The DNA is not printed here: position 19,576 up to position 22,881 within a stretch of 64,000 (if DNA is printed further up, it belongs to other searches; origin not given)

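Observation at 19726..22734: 1002-aa secreted protein built from four divergent ~200-aa modules plus a T9SS-type C-terminal sorting domain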

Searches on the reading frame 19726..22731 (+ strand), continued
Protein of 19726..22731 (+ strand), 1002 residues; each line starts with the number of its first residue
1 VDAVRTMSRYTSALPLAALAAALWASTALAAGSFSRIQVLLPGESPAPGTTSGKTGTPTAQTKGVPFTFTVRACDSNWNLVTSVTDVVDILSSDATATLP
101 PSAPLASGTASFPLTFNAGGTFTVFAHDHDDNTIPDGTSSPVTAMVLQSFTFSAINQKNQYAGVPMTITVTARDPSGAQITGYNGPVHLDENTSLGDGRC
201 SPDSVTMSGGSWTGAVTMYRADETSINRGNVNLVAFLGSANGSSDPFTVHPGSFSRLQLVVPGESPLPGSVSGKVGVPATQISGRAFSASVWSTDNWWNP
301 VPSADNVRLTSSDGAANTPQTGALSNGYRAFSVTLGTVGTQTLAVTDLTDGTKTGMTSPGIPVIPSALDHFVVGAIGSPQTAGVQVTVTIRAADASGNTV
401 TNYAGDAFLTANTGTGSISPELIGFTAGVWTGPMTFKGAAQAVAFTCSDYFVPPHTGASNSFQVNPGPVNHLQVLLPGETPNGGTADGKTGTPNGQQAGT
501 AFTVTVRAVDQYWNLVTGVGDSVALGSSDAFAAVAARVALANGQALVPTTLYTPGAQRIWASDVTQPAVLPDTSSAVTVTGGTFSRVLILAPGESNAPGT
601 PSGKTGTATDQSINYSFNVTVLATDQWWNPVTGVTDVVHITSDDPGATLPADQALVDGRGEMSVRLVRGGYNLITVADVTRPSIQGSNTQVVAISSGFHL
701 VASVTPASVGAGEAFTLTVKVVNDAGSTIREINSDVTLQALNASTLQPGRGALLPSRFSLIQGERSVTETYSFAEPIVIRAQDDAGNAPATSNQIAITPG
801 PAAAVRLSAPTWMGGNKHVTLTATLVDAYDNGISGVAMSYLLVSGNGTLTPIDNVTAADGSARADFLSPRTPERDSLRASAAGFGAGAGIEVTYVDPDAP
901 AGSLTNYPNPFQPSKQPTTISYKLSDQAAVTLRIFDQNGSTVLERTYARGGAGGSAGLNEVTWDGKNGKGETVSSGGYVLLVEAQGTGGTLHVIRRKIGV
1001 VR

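Call 36: predict_structure(alignment_id=A1)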
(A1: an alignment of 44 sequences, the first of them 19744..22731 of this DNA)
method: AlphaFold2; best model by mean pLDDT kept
length: 996 residues; sequences in the alignment: 44
mean_pLDDT: 87.9   pTM: 0.39
mean pLDDT of the five models: 87.9, 86.5, 85.9, 85.0, 83.8
residues with pLDDT >= 90: 567; 70-90: 373; 50-70: 39; < 50: 17
segments of 3 or more residues with pLDDT < 50: 1-4, 16-25
pLDDT, mean of each block of 10 residues (from residue 1): 45 48 55 92 88 85 91 86 92 90 92 91 79 90 86 86 89 81 87 89 90 77 80 84 91 94 89 90 95 93 94 94 94 94 92 91 91 91 91 87 83 91 92 89 90 92 93 84 90 94 91 91 91 93 94 93 91 93 93 91 81 94 92 93 93 92 89 93 84 85 92 78 75 91 87 84 92 88 90 94 90 96 93 95 94 94 90 94 89 78 74 87 91 89 88 87 86 89 81 76
secondary structure, 60 per line:
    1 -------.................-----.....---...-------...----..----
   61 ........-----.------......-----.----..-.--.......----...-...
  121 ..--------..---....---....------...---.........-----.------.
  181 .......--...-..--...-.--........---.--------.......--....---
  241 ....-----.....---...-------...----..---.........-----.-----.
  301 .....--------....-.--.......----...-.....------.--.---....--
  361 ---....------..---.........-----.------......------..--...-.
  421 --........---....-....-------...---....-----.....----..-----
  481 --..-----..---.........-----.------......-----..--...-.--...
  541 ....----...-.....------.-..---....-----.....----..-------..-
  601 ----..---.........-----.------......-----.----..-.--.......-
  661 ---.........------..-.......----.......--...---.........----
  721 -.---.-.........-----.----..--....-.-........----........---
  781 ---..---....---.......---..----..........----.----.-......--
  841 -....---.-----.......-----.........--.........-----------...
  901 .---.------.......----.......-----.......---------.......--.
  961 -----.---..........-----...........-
elements in order (helices of 4 or more, strands of 3 or more residues): H8-24 E30-34 E38-40 E48-50 E61-68 E81-86 E103-109 E114-116 E118-122 E136-139 E143-146 E153-155 E159-167 E180-187 E190-192 E198-200 E205-212 E225-231 E234-237 E241-244 E250-254 E258-260 E268-270 E280-288 E300-305 E314-317 E322-328 E333-335 E337-341 E355-358 E364-367 E379-387 E400-405 E416-418 E423-430 E434-437 E439-442 E450-452 E456-459 E465-469 E495-503 E516-521 E531-533 E538-544 E549-551 E553-557 E571-574 E580-584 E610-618 E631-636 E653-659 E664-672 E682-688 E693-699 E702-704 E708-716 E728-736 E751-754 E758-765 E770-777 E789-792 E796-802 E812-821 E833-838 E842-845 E855-861 E867-875 E878-886 E898-901 E912-918 E923-929 E935-941 E951-957 E970-979 E985-995

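Call 38: fold_search(model_id=the predicted structure, library=pdb)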
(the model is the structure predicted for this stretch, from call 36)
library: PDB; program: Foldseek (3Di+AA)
matches with E <= 10: 1939; with E <= 0.001: 489
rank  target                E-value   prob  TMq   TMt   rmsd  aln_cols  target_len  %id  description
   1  7r5k_10               1.5e-23  1.00  0.14  0.08  66.8      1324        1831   10  Human nuclear pore complex (constricted) (released 2022-06-22)
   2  7som_D                1.0e-22  1.00  0.12  0.09  42.0      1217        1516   11  Ciliary C2 central pair apparatus isolated from Chlamydomonas reinhardtii (released 2022-04-13)
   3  5a42                  2.0e-19  1.00  0.14  0.09  51.1      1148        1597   10  Cryo-EM single particle 3D reconstruction of the native conformation of E. coli alpha-2-macroglobulin (ECAM) (released 2015-07-29)
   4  9u61_E                1.2e-18  1.00  0.11  0.08  50.2       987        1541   11  CP/MBL pathways C3 convertase C4b2a and C3 complex (released 2026-01-14)
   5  6tav_C                2.2e-18  1.00  0.12  0.10  55.0      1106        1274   10  Crystal structure of endopeptidase-induced alpha2-macroglobulin (released 2021-05-12)
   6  7q61_A                2.3e-18  1.00  0.12  0.10  49.5       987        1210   10  Structure of TEV conjugated A2ML1 (A2ML1-TC) (released 2022-04-20)
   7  9u5z_E                3.7e-18  1.00  0.11  0.08  48.4       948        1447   11  C3 convertases zymogen C4b2 in activation state (released 2026-01-14)
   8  3cu7_A                4.1e-18  1.00  0.14  0.10  48.6      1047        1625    9  Human Complement Component 5 (released 2008-06-10)
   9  7q60                  5.1e-18  1.00  0.12  0.10  49.7       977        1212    9  Structure of TEV cleaved A2ML1 (A2ML1-TE) (released 2022-04-20)
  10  3cu7_B                5.8e-18  1.00  0.14  0.10  48.6      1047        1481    9  Human Complement Component 5 (released 2008-06-10)
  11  6h04_A                1.2e-17  1.00  0.11  0.09  49.5       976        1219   10  Closed conformation of the Membrane Attack Complex (released 2018-12-19)
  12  7q1y_A                1.4e-17  1.00  0.13  0.11  49.8       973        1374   10  X-ray structure of human A2ML1 (released 2022-04-20)
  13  9u62_E                1.7e-17  1.00  0.12  0.09  49.0       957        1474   11  AP pathways C3 convertase C3bBbP and C3 complex (released 2026-01-14)
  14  3pvm_A                1.8e-17  1.00  0.13  0.09  49.1      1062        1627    9  Structure of Complement C5 in Complex with CVF (released 2011-01-19)
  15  6tav_D                2.6e-17  1.00  0.12  0.10  56.2      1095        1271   10  Crystal structure of endopeptidase-induced alpha2-macroglobulin (released 2021-05-12)
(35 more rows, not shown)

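Call 62: search_protein_families(library=ncbifam, proteins=[L046:3-5789:-, L035:5421-8873:+, L055:5728-9252:+, L078:1-3543:-, L007:5924-9538:+, L006:2065-6750:-], max_evalue=0.00001)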
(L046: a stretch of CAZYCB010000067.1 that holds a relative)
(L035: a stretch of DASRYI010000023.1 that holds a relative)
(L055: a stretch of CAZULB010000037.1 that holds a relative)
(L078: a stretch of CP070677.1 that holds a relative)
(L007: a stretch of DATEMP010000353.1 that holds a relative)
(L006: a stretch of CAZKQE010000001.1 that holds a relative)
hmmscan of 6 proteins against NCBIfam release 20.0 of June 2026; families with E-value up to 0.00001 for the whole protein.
L046:3-5789:- (1929 aa): 0 families

L035:5421-8873:+ (1151 aa): 61 families (the best 25 are shown)
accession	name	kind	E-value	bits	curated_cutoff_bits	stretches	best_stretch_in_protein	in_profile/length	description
NF008468.0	PRK11360.1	equivalog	1.8e-45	155.5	646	1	883-1150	379-608/616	two-component system sensor histidine kinase AtoS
NF038348.1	T2SS_HK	subfamily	1.5e-37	129.3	450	1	842-1149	273-572/574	histidine kinase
NF007688.0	PRK10364.1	equivalog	1.9e-31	109.3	479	1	887-1150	227-451/460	two-component system sensor histidine kinase ZraS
NF010411.0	PRK13837.1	equivalog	3.4e-31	108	647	1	846-1150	398-675/828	two-component system VirA-like sensor kinase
NF052574.1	HisKinEspCMyxo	equivalog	1.3e-30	106.3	1200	1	887-1149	404-636/785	serine histidine kinase EspC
NF052573.1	HisKinEspAMyxo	equivalog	9.3e-30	103.3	1400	1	882-1147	366-608/755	serine histidine kinase EspA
NF047466.1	hybrid_RR_LvrB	exception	9.8e-29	100.7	500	1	869-1150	122-376/377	hybrid histidine kinase/response regulator LvrB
NF047497.1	HK_LIC_12097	equivalog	1.7e-27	96.1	500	1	889-1150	139-366/367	LIC_12097 family sensor histidine kinase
NF010076.0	PRK13557.1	subfamily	6.7e-24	84.2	631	1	890-1149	153-393/540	histidine kinase famiy protein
NF041777.1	sens_FixL_Rhizob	equivalog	4.9e-22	78.2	850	1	877-1149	239-480/485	sensor protein FixL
NF046020.1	HisKinCckABruc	equivalog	8.4e-22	76.9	1000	1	887-1150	467-707/868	cell cycle histidine kinase CckA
NF046026.1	HisKinCckACaul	equivalog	1.8e-21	75.9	1000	1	886-1150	288-532/678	cell cycle histidine kinase CckA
NF008293.1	PRK11073.1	equivalog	2.3e-19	69.8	240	1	986-1149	190-346/349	nitrogen regulation protein NR(II)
NF053867.1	SprKinKinDBac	equivalog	3e-19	68.8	775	1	895-1150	281-497/500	sporulation kinase KinD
NF047794.1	HisKinPtgB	equivalog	8.1e-19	67.3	1000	1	859-1137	401-642/656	two-component system sensor histidine kinase PgtB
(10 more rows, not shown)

L055:5728-9252:+ (1175 aa): 65 families (the best 25 are shown)
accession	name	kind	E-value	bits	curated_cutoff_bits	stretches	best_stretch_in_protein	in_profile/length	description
NF008468.0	PRK11360.1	equivalog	8.6e-44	149.9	646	1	907-1174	379-608/616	two-component system sensor histidine kinase AtoS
NF038348.1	T2SS_HK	subfamily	3e-41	141.5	450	1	866-1173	273-572/574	histidine kinase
NF010411.0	PRK13837.1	equivalog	1.1e-33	116.3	647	1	872-1174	400-675/828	two-component system VirA-like sensor kinase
NF052574.1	HisKinEspCMyxo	equivalog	3.9e-32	111.3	1200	1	911-1173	404-636/785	serine histidine kinase EspC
NF007688.0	PRK10364.1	equivalog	8.9e-32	110.4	479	1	911-1174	227-451/460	two-component system sensor histidine kinase ZraS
NF052573.1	HisKinEspAMyxo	equivalog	1e-30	106.5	1400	1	902-1172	362-609/755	serine histidine kinase EspA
NF047497.1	HK_LIC_12097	equivalog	3.4e-27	95.1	500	1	899-1174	122-366/367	LIC_12097 family sensor histidine kinase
NF047466.1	hybrid_RR_LvrB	exception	6.6e-27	94.6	500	1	902-1174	130-376/377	hybrid histidine kinase/response regulator LvrB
NF010076.0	PRK13557.1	subfamily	6.2e-24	84.3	631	1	914-1173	153-393/540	histidine kinase famiy protein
NF046026.1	HisKinCckACaul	equivalog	7.6e-24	83.8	1000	1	910-1174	288-532/678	cell cycle histidine kinase CckA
NF046020.1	HisKinCckABruc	equivalog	1.6e-23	82.5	1000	1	910-1174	466-707/868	cell cycle histidine kinase CckA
NF046044.1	PnpS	equivalog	6.4e-20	71.5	400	1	988-1173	212-390/390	two-component system histidine kinase PnpS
NF041777.1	sens_FixL_Rhizob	equivalog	6.9e-20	71.1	850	1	907-1173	245-480/485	sensor protein FixL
NF052228.1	T9SS_PorZ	equivalog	2.7e-19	69.1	260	1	62-199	474-621/757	type IX secretion system anionic LPS delivery protein PorZ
NF053867.1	SprKinKinDBac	equivalog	9.1e-19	67.3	775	1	919-1174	281-497/500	sporulation kinase KinD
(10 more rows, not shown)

L078:1-3543:- (1181 aa): 7 families
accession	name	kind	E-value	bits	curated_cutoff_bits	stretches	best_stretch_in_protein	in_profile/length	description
TIGR03921.1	T7SS_mycosin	equivalog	3.8e-39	134.8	278.75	1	199-449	23-288/353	type VII secretion-associated serine protease mycosin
NF033595.1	denti_PrtP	equivalog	1.9e-23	83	300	2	161-273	184-295/606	dentilisin complex serine proteinase subunit PrtP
NF040553.1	SGO_0316_fam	subfamily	1.9e-11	42.4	1400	0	217-325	348-465/1486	SGO_0316/SGO_0317 family LPXTG-anchored serine peptidase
TIGR03895.1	protease_PatA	subfamily_domain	2.4e-11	43.1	421.05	1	229-457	1-236/606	PatA/PatG family cyanobactin maturation protease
NF012200.0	choice_anch_D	domain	4.5e-11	43.2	45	1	897-997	3-108/108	choice-of-anchor D domain-containing protein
NF051851.1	AtpSerPepEprS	equivalog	2e-10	39.4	1700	1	313-425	223-338/988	autotransporter serine peptidase EprS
NF040809.1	germ_prot_CspBA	exception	8e-07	27.1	1250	0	366-404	434-472/1099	bifunctional germination protease/germinant receptor pseudoprotease CspBA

L007:5924-9538:+ (1205 aa): 19 families
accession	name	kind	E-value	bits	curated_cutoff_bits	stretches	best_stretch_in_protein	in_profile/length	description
NF033617.1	RND_permease_2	subfamily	1e-177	593.1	1250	1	197-1187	3-1008/1009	multidrug efflux RND transporter permease subunit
NF007905.0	PRK10614.1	equivalog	2.8e-116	389.5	1774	1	200-1187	9-1009/1025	multidrug efflux RND transporter permease subunit MdtC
NF000282.2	RND_permease_1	subfamily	3.7e-114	382.7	1250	2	199-684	5-502/1029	multidrug efflux RND transporter permease subunit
NF007798.0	PRK10503.1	equivalog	2.4e-111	373.1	1584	1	199-1187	17-1023/1040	MdtB/MuxB family multidrug efflux RND transporter permease subunit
TIGR00914.1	2A0601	subfamily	1.4e-100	337.6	701.45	2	835-1186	682-1035/1051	CusA/CzcA family heavy metal efflux RND transporter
TIGR00915.1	2A0602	subfamily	2e-98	330.6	940.35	2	199-682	6-501/1050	efflux RND transporter permease subunit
NF007133.0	PRK09579.1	equivalog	4.3e-80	269.6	1763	1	199-1187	8-1003/1017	multidrug efflux RND transporter permease subunit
NF007131.0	PRK09577.1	equivalog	1.6e-76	257.9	1768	2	196-678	3-496/1045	multidrug efflux RND transporter permease subunit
NF007842.1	PRK10555.1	equivalog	6.8e-72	242.7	1854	2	201-672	8-491/1036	multidrug efflux RND transporter permease AcrD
NF000037.1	RND_perm_OqxB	exception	1.3e-63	215.3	2200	2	192-683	1-503/1050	multidrug efflux RND transporter permease subunit OqxB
NF011706.2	PRK15127.1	equivalog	7.7e-63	212.8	2150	2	195-671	2-490/1049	multidrug efflux RND transporter permease subunit AcrB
TIGR00916.1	2A0604s01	subfamily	3e-16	59.7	148.6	2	524-660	93-228/231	SecD/SecF family protein translocase subunit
NF009583.0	PRK13024.1-3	subfamily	1.7e-15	56.2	721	2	522-728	282-484/755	protein translocase subunit SecDF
TIGR03480.1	HpnN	hypoth_equivalog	2.9e-13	48.7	751.85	2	1022-1143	263-384/862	hopanoid biosynthesis associated RND transporter like protein HpnN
TIGR00921.1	2A067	subfamily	2.6e-12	45.6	351.9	1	983-1192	143-354/733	hydrophobe/amphiphile efflux-3 (HAE3) family transporter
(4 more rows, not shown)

L006:2065-6750:- (1562 aa): 0 families
